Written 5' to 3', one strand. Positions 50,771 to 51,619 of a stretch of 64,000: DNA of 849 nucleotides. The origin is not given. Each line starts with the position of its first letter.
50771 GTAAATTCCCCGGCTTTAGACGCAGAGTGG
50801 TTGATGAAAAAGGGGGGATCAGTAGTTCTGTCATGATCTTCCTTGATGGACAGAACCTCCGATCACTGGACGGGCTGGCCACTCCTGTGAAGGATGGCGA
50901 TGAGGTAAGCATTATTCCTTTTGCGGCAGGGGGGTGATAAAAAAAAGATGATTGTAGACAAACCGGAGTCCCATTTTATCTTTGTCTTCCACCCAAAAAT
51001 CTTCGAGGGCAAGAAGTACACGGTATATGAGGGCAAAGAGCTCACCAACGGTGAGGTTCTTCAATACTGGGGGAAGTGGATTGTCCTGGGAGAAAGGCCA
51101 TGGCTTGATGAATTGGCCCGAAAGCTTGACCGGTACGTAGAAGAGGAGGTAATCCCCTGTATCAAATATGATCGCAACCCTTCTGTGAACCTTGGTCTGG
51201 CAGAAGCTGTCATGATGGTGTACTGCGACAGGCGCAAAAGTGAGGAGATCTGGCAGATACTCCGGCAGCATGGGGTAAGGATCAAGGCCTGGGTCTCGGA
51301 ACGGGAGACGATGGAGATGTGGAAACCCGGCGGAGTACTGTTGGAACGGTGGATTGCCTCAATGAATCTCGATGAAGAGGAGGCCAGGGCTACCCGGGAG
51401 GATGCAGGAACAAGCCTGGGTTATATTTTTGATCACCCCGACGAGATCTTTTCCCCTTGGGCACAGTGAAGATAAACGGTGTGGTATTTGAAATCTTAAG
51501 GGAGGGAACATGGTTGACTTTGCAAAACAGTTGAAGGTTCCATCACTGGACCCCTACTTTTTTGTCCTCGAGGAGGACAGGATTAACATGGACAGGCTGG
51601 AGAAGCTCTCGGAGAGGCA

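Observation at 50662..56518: Unassigned six-gene module: GG-terminated MoaD/ThiS Ubl, orphan protein, CobS/MoxR AAA+, CobT-like VWA, radical-SAM/SPASM and ThiF/MoeB E1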

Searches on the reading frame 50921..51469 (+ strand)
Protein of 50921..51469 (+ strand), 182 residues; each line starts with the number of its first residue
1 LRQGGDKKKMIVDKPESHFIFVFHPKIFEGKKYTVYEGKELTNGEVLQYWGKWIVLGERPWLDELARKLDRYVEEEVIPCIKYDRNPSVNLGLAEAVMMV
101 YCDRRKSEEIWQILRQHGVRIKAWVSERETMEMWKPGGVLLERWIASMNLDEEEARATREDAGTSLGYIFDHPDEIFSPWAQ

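Call 3: search_protein_families(library=pfam, proteins=[window:50921-51469:+], max_evalue=0.1)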
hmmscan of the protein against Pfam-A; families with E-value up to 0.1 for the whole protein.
window:50921-51469:+ (182 aa): 0 families

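Call 4: search_protein_families(library=ncbifam, proteins=[window:50921-51469:+], max_evalue=0.1)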
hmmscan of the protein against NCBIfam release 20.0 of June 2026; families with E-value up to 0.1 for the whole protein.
window:50921-51469:+ (182 aa): 1 family
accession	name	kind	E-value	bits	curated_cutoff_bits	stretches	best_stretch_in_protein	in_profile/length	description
NF008154.0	PRK10906.1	equivalog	0.0092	15.3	331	1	79-121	207-249/252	DeoR/GlpR family transcriptional regulator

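Call 9: find_homologous_proteins(query=window:50948-51469:+, max_evalue=0.001)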
Query window:50948-51469:+ (173 aa): 110 proteins with E <= 0.001 among 141 candidates.
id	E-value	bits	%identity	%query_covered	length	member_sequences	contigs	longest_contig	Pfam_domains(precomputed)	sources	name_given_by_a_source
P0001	8.0e-111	386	96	100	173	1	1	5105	-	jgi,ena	-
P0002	2.5e-108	378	93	100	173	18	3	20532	-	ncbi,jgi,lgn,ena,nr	ncbi:MAG: hypothetical protein CO012_03200 [Syntrophobacterales bacterium CG_4_8_14_3_um_filter_49_1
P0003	8.1e-106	370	91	100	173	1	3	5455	-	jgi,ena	-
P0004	1.3e-94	333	81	100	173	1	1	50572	-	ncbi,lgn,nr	ncbi:MAG: hypothetical protein JW976_09690 [Syntrophaceae bacterium]|nr:hypothetical protein [Syntro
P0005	3.3e-94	332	81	100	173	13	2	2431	-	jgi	-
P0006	3.3e-93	329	80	100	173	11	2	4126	-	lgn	-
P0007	3.9e-93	328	79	100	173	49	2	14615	-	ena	-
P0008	3.7e-90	319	77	100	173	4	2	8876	-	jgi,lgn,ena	-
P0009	1.0e-89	317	78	100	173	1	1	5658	-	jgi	jgi:hypothetical protein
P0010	7.4e-89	314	76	100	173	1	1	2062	-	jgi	jgi:hypothetical protein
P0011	2.0e-85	303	73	100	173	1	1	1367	-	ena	-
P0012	3.6e-83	296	71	100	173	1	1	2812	-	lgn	-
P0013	5.6e-83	295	69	100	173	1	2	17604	-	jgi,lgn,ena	-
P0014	9.2e-83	294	72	100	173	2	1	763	-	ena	-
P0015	2.1e-82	293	72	100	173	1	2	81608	-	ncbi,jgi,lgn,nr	ncbi:MAG: hypothetical protein V2J25_11800 [Desulfatiglans sp.]|jgi:hypothetical protein|nr:hypothet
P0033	1.0e-75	272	63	100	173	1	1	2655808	-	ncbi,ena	-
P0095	5.0e-56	207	56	98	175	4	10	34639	-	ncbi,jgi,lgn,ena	jgi:hypothetical protein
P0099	2.6e-51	192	55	98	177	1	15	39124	-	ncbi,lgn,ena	-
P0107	2.1e-43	166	49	98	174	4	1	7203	-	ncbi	-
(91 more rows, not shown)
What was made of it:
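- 50948..51469 (+): g2: 173-aa BLES03-like (eIF4E/phosphothreonine-lyase fold) protein, the signature gene of the module. 110 homologues, nearly all 173-178 aa and 42-96% identical (call 9).
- Checked: Nearly all full-length homologues are 173-178 aa (call 9).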

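Call 10: find_encoding_contigs(protein=P0033, flank=10000, max_places=2)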
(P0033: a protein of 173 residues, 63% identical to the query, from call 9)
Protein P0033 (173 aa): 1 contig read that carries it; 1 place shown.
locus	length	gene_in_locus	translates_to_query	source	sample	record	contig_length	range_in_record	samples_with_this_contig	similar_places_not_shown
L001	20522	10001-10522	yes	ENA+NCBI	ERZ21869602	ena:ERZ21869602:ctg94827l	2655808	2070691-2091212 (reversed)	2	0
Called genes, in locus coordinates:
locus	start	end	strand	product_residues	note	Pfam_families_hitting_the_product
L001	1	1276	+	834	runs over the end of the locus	PF02901:PFL-like, PF01228:Gly_radical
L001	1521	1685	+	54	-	PF08201:BssC_TutF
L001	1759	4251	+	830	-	PF02901:PFL-like, PF01228:Gly_radical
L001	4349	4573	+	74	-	-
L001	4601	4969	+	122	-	-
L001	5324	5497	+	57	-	-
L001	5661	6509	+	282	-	PF20030:bpMoxR, PF00004:AAA (weak), PF07728:AAA_5, PF08406:CbbQ_C (weak)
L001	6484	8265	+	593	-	PF00092:VWA (weak)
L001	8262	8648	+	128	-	-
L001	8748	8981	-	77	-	-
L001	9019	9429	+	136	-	PF01243:PNPOx_N (weak)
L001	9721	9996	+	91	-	PF02597:ThiS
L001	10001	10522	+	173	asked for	-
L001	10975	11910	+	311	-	PF13191:AAA_16 (weak), PF00004:AAA (weak), PF07728:AAA_5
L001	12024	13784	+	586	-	-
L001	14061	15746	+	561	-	PF01590:GAF (faint)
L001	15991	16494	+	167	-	-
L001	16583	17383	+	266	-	PF00378:ECH_1, PF16113:ECH_2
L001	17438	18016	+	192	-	-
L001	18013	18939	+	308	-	PF13228:DUF4037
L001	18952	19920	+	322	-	PF01370:Epimerase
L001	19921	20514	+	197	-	PF13526:DUF4125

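Call 11: find_encoding_contigs(protein=P0099, flank=10000, max_places=3)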
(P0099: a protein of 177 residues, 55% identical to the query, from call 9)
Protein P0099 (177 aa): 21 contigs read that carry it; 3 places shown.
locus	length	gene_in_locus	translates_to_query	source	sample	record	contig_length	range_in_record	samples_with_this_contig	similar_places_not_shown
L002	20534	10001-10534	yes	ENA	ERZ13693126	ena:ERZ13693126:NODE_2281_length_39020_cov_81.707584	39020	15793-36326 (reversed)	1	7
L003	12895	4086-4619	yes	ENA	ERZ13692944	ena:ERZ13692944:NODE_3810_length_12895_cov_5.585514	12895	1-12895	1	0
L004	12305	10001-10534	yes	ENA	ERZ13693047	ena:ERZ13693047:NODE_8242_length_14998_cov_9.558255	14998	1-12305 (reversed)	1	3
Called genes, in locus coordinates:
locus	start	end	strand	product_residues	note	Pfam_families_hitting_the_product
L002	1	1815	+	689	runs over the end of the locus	PF00571:CBS, PF00989:PAS, PF00989:PAS, PF08448:PAS_4, PF13426:PAS_9, PF00158:Sigma54_activat, PF14532:Sigma54_activ_2, PF25601:AAA_lid_14, +4 more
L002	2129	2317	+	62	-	PF08201:BssC_TutF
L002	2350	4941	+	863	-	PF02901:PFL-like, PF01228:Gly_radical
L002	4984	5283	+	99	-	PF18512:BssB_TutG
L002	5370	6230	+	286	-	PF13191:AAA_16 (weak), PF07728:AAA_5, PF08406:CbbQ_C (weak)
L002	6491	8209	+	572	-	PF05762:VWA_CoxE (faint), PF00092:VWA (weak)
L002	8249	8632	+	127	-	PF01243:PNPOx_N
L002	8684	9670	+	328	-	PF13353:Fer4_12 (weak), PF04055:Radical_SAM, PF00037:Fer4 (weak), PF12837:Fer4_6 (weak), PF13237:Fer4_10, PF14697:Fer4_21, PF12838:Fer4_7, PF13187:Fer4_9 (weak), +4 more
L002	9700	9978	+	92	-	PF02597:ThiS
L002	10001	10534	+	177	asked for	-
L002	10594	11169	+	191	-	PF13526:DUF4125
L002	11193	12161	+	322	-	PF03060:NMO, PF00478:IMPDH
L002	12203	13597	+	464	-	PF02629:CoA_binding (weak), PF13380:CoA_binding_2, PF13607:Succ_CoA_lig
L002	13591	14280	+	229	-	PF13549:ATP-grasp_5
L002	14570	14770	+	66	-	PF00037:Fer4 (weak), PF12797:Fer4_2 (faint), PF13187:Fer4_9 (faint), PF13237:Fer4_10, PF12800:Fer4_4 (faint), PF12837:Fer4_6 (faint), PF12838:Fer4_7, PF13484:Fer4_16 (faint)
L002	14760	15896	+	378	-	PF01855:POR_N, PF17147:PFOR_II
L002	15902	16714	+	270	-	PF02775:TPP_enzyme_C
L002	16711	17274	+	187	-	PF01558:POR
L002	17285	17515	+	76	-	-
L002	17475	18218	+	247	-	PF13483:Lactamase_B_3, PF12706:Lactamase_B_2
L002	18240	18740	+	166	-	PF12172:zf-ChsH2, PF01796:OB_ChsH2_C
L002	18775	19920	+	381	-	PF00108:Thiolase_N, PF00109:ketoacyl-synt, PF02803:Thiolase_C, PF22691:Thiolase_C_1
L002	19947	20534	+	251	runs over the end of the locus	PF00106:adh_short, PF01370:Epimerase (weak), PF08659:KR, PF23441:SDR (weak), PF13561:adh_short_C2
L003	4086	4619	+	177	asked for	-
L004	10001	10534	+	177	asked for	-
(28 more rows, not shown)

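Call 16: find_related_loci(query=A1, collection=genome_contigs, flank=10000)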
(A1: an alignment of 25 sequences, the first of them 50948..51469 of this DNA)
Query A1 (173 aa) in genome_contigs; peptide patterns used: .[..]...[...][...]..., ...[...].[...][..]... (x = any residue, [..] = any of these).
95 stretches matched a pattern; 87 encode a relative of the query (tblastn E <= 1e-3); the best 80 are kept; 80 distinct loci.
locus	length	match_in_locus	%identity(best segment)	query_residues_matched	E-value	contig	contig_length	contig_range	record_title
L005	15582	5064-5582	92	1-173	3e-108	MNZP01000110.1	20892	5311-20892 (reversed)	MAG: Syntrophaceae bacterium CG2_30_49_12 cg2_3.0_scaffold_1913_c, whole genome shotgun sequence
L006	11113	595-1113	83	1-173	7e-98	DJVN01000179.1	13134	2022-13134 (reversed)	MAG TPA_asm: Syntrophaceae bacterium UBA6255 UBA6255_contig_131938, whole genome shotgun sequence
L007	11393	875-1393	81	1-173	1e-96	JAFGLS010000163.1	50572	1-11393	MAG: Syntrophaceae bacterium isolate Zod_Metabat.41 k87_8721488, whole genome shotgun sequence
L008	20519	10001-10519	81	1-173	6e-96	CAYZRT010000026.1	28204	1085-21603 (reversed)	MAG TPA_asm: uncultured Smithella sp. isolate SRP192927_co6_71 genome assembly, contig: NODE_3222_length_28204_cov_11.32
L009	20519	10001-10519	81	1-173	5e-96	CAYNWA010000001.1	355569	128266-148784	MAG TPA_asm: uncultured Smithella sp. isolate binchicken_co405_44 genome assembly, contig: NODE_16_length_355569_cov_32.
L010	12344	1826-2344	80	1-173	2e-95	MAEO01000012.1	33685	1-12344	MAG: Smithella sp. M82 Smithella_M82_scaffold_22, whole genome shotgun sequence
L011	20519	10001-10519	80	1-173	8e-95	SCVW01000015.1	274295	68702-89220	MAG: Smithella sp. isolate SDB_sulfate1 contig-1, whole genome shotgun sequence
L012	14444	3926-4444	72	1-173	1e-86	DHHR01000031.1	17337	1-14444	MAG TPA_asm: Syntrophaceae bacterium UBA4767 UBA4767_contig_830, whole genome shotgun sequence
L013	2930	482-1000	72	1-173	6e-86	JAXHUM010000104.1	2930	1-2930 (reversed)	MAG: Thermodesulfobacteriota bacterium isolate MAG51_tar_biofilm MAG51_104, whole genome shotgun sequence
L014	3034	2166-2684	68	1-173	1e-83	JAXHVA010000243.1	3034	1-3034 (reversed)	MAG: Thermodesulfobacteriota bacterium isolate MAG65_tar_biofilm MAG65_243, whole genome shotgun sequence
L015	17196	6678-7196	71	1-173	1e-82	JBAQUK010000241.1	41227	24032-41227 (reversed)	MAG: Desulfosalsimonadaceae bacterium isolate MFD12006_ilm_asm_bin16 k127_135883, whole genome shotgun sequence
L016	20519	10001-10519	71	1-173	4e-81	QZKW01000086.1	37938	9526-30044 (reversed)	MAG: Desulfobacteraceae bacterium isolate SURF_3 Ga0104751_1001578, whole genome shotgun sequence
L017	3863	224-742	69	1-173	2e-80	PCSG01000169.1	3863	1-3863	MAG: Desulfobacterales bacterium CG23_combo_of_CG06-09_8_20_14_all_51_8 CG23_scaffold_25919_c, whole genome shotgun sequ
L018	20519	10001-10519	66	1-173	2e-79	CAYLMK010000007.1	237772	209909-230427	MAG TPA_asm: uncultured Thermodesulfobacteriota bacterium isolate binchicken_co274_253 genome assembly, contig: NODE_64_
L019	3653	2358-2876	68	1-173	3e-79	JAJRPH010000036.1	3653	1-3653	MAG: Deltaproteobacteria bacterium isolate Dive100_bin1.40 k141_136954, whole genome shotgun sequence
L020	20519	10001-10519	65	1-173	1e-78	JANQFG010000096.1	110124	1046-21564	MAG: bacterium isolate PL23a_bin.76 k99_5172802, whole genome shotgun sequence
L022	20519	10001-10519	65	1-173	7e-79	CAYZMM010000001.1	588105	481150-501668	MAG TPA_asm: uncultured Thermodesulfobacteriota bacterium isolate SRP141376_co2_50 genome assembly, contig: NODE_4_lengt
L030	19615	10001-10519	62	1-173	2e-75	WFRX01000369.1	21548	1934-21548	MAG: bacterium isolate S015_6 k151_811038, whole genome shotgun sequence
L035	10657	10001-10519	64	1-173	1e-73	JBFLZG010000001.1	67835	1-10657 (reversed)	MAG: bacterium isolate MAG105 MAG105_1, whole genome shotgun sequence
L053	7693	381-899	53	1-173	6e-59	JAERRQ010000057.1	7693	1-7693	MAG: Desulfobacterales bacterium isolate G11 c_000000083770, whole genome shotgun sequence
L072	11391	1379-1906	45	1-173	2e-46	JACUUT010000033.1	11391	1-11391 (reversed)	MAG: Dehalococcoidia bacterium isolate Kmv38 NODE_2795_length_11391_cov_6.680840, whole genome shotgun sequence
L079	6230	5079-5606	43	1-173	5e-44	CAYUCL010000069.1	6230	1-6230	MAG TPA_asm: uncultured Dehalococcoidales bacterium isolate binchicken_co262_239 genome assembly, contig: NODE_14606_len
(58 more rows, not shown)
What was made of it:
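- They include Smithella, Desulfosarcina alkanivorans, Desulfosporosinus Tol-M on a contig titled 'bssA', Desulfobacula and Desulfatiglandales (call 16).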

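Call 31: predict_structure(alignment_id=A1)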
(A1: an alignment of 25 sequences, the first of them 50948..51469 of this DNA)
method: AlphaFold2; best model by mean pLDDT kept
length: 173 residues; sequences in the alignment: 25
mean_pLDDT: 94.6   pTM: 0.89
mean pLDDT of the five models: 94.6, 94.4, 94.2, 94.2, 94.1
residues with pLDDT >= 90: 154; 70-90: 18; 50-70: 1; < 50: 0
segments of 3 or more residues with pLDDT < 50: none
pLDDT, mean of each block of 10 residues (from residue 1): 93 93 91 98 97 98 97 93 90 97 98 96 96 92 97 95 94 71
secondary structure, 60 per line:
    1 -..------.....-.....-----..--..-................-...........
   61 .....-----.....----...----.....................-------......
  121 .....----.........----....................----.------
elements in order: E10-14 H16-20 H34-40 E41-48 H50-65 E71-75 E87-94 H95-107 E115-117 H118-125 H130-138 H143-162
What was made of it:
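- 50948..51469 (+): AF2 model has pLDDT 94.6 (call 31).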

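Call 33: fold_search(model_id=the predicted structure, library=pdb)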
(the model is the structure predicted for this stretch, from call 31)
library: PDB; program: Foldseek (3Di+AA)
matches with E <= 10: 584; with E <= 0.001: 0
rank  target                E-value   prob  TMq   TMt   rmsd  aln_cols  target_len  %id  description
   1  1ztp_B                2.3e-03  1.00  0.41  0.31   7.7       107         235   20  X-ray structure of gene product from homo sapiens Hs.433573 (released 2005-06-14)
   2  1ztp_C                2.0e-02  1.00  0.41  0.32   7.1       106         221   21  X-ray structure of gene product from homo sapiens Hs.433573 (released 2005-06-14)
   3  5ekv_C                6.9e-02  0.92  0.35  0.34   3.7       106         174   12  Co-crystal structure of eIF4E with nucleotide mimetic inhibitor. (released 2016-09-07)
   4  9q75_C                6.9e-02  0.72  0.35  0.33   5.9       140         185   11  Crystal structure of T. cruzi EIF4E5 in complex with EIF4G1 peptide and cap-4. (released 2026-01-21)
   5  6o80                  7.3e-02  0.85  0.33  0.32   5.2       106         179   12  Trypanosoma cruzi EIF4E5 translation initiation factor in complex with m7GTP (released 2019-05-01)
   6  4ush_A                9.9e-02  0.93  0.32  0.49   3.6        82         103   10  Nitrogen regulatory protein PII from Chlamydomonas reinhardtii in unliganded state (released 2014-12-03)
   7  2zfh_B                1.1e-01  0.91  0.33  0.50   4.5        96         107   14  Crystal structure of putative CutA1 from Homo sapiens at 2.05A resolution (released 2008-01-22)
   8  2zfh_C                1.2e-01  0.90  0.34  0.52   4.5        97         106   11  Crystal structure of putative CutA1 from Homo sapiens at 2.05A resolution (released 2008-01-22)
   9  9q75_A                1.3e-01  0.90  0.34  0.33   3.3        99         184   12  Crystal structure of T. cruzi EIF4E5 in complex with EIF4G1 peptide and cap-4. (released 2026-01-21)
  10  6o7z                  1.3e-01  0.77  0.32  0.30   5.0       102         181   13  Trypanosoma cruzi EIF4E5 translation initiation factor in complex with cap-1 (released 2019-05-01)
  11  7kcj_B                1.4e-01  0.77  0.38  0.37   5.0       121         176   15  The crystal structure of the translation initiation factor EIF4E5 from Leishmania major (released 2021-06-02)
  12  4ush_B                1.4e-01  0.90  0.32  0.49   4.0        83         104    7  Nitrogen regulatory protein PII from Chlamydomonas reinhardtii in unliganded state (released 2014-12-03)
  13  6o7y                  1.5e-01  0.75  0.32  0.30   5.0       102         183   13  Trypanosoma cruzi EIF4E5 translation initiation factor in complex with cap-4 (released 2019-05-01)
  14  1osc_A                1.6e-01  0.85  0.31  0.46   3.2        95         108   12  Crystal structure of rat CUTA1 at 2.15 A resolution (released 2003-11-25)
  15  3m05_B                1.6e-01  0.77  0.29  0.47   7.3        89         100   13  The crystal structure of a functionally unknown protein PEPE_1480 from Pediococcus pentosaceus ATCC 25745 (released 2010-03-16)
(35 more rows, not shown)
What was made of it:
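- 50948..51469 (+): The best fold hit is BLES03 1ztp, followed by eIF4E (call 33).
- On Bles03 family (PF08939) / eIF4E-PTL fold (g2): Top Foldseek hit has E 2e-3 and TM 0.41 (call 33).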

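Call 34: search_solved_structures(query=A1, max_evalue=10)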
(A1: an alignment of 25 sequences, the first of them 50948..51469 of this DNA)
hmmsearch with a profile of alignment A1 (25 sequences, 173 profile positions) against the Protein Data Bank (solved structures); distinct sequences matched with E-value up to 10: 13.
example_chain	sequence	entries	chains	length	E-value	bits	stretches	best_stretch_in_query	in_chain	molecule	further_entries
6c7d_A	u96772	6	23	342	0.14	15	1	54-105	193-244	cGMP-dependent 3',5'-cyclic phosphodiesterase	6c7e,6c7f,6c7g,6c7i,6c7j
4htx_A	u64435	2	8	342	0.14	15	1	54-105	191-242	cGMP-dependent 3',5'-cyclic phosphodiesterase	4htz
9wp3_A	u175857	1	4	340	0.14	15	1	54-105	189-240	cGMP-dependent 3',5'-cyclic phosphodiesterase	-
5tz3_A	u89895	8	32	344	0.14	15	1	54-105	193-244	cGMP-dependent 3',5'-cyclic phosphodiesterase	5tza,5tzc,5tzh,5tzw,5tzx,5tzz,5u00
1z1l_A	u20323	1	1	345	0.14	15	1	54-105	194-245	cGMP-dependent 3',5'-cyclic phosphodiesterase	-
3itm_A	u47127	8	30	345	0.14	15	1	54-105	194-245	cGMP-dependent 3',5'-cyclic phosphodiesterase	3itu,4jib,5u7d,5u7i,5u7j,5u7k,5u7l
5vp0_A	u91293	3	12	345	0.14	15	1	54-105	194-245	cGMP-dependent 3',5'-cyclic phosphodiesterase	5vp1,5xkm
6ezf_A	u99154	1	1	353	0.15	14.9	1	54-105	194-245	cGMP-dependent 3',5'-cyclic phosphodiesterase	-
4c1i_A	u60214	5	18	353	0.15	14.9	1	54-105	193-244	CGMP-DEPENDENT 3', 5'-CYCLIC PHOSPHODIESTERASE | cGMP-dependent 3',5'-cyclic phosphodiesterase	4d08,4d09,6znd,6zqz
6b96_A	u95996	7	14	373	0.17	14.7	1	54-105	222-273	cGMP-dependent 3',5'-cyclic phosphodiesterase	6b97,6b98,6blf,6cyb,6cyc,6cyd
3ibj_A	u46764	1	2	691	0.39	13.6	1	54-105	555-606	cGMP-dependent 3',5'-cyclic phosphodiesterase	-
7kbq_A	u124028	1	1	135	0.53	13.1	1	88-117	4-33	DE NOVO DESIGNED OR689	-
9lrn_A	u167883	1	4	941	0.53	13.1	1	54-105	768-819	cGMP-dependent 3',5'-cyclic phosphodiesterase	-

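Call 38: find_encoding_contigs(protein=P0095, flank=10000, max_places=2)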
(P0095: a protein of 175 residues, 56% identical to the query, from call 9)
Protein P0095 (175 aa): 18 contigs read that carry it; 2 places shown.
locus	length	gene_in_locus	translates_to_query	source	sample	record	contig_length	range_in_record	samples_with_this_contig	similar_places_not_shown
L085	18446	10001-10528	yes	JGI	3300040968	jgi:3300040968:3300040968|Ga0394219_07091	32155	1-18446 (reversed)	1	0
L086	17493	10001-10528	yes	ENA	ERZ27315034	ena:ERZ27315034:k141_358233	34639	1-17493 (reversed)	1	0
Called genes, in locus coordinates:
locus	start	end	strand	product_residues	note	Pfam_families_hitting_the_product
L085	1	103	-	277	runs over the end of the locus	PF01381:HTH_3 (weak), PF12844:HTH_19, PF13413:HTH_25, PF13560:HTH_31, PF13464:RodZ_C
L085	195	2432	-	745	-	PF13491:FtsK_4TM, PF17854:FtsK_alpha, PF01580:FtsK_SpoIIIE, PF09397:FtsK_gamma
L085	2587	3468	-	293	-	PF02673:BacA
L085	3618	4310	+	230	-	PF00574:CLP_protease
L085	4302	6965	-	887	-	PF02629:CoA_binding, PF13380:CoA_binding_2, PF00549:Ligase_CoA (faint), PF13607:Succ_CoA_lig, PF19045:Ligase_CoA_2, PF13549:ATP-grasp_5, PF13302:Acetyltransf_3, PF00583:Acetyltransf_1, +1 more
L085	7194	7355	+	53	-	-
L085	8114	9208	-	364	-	PF01950:FBPase_3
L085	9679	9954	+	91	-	PF02597:ThiS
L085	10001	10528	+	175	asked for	-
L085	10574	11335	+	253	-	PF00899:ThiF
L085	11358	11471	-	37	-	-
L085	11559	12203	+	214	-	PF01944:SpoIIM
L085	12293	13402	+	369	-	PF04015:DUF362, PF13183:Fer4_8 (faint), PF14697:Fer4_21 (faint), PF25160:LdpA_Fe-S-bd (faint), PF00037:Fer4 (weak), PF12838:Fer4_7 (weak), PF13187:Fer4_9 (weak), PF13237:Fer4_10 (weak), +2 more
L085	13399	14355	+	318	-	PF02899:Phage_int_SAM_1, PF13495:Phage_int_SAM_4 (weak), PF00589:Phage_integrase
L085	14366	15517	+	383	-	PF01676:Metalloenzyme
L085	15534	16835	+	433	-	PF02885:Glycos_trans_3N, PF00591:Glycos_transf_3, PF07831:PYNP_C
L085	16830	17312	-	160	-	PF09580:Spore_YhcN_YlaJ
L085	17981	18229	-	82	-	-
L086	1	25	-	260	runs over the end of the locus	PF01381:HTH_3 (weak), PF12844:HTH_19, PF13413:HTH_25, PF13560:HTH_31, PF13464:RodZ_C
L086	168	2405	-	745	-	PF13491:FtsK_4TM, PF17854:FtsK_alpha, PF01580:FtsK_SpoIIIE, PF09397:FtsK_gamma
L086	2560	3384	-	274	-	PF02673:BacA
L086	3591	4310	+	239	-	PF00574:CLP_protease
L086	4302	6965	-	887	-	PF02629:CoA_binding, PF13380:CoA_binding_2, PF00549:Ligase_CoA (faint), PF13607:Succ_CoA_lig, PF19045:Ligase_CoA_2, PF13549:ATP-grasp_5, PF13302:Acetyltransf_3, PF00583:Acetyltransf_1, +1 more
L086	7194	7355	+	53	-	-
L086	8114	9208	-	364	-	PF01950:FBPase_3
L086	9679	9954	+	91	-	PF02597:ThiS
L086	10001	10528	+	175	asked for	-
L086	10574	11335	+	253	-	PF00899:ThiF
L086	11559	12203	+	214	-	PF01944:SpoIIM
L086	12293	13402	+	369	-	PF04015:DUF362, PF13183:Fer4_8 (faint), PF14697:Fer4_21 (faint), PF25160:LdpA_Fe-S-bd (faint), PF00037:Fer4 (weak), PF12838:Fer4_7 (weak), PF13187:Fer4_9 (weak), PF13237:Fer4_10 (weak), +2 more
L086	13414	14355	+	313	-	PF02899:Phage_int_SAM_1, PF13495:Phage_int_SAM_4 (weak), PF00589:Phage_integrase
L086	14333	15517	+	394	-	PF01676:Metalloenzyme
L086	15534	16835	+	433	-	PF02885:Glycos_trans_3N, PF00591:Glycos_transf_3, PF07831:PYNP_C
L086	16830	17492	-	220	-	?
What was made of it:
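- The triad occurs alone among housekeeping genes in some genomes (call 38).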
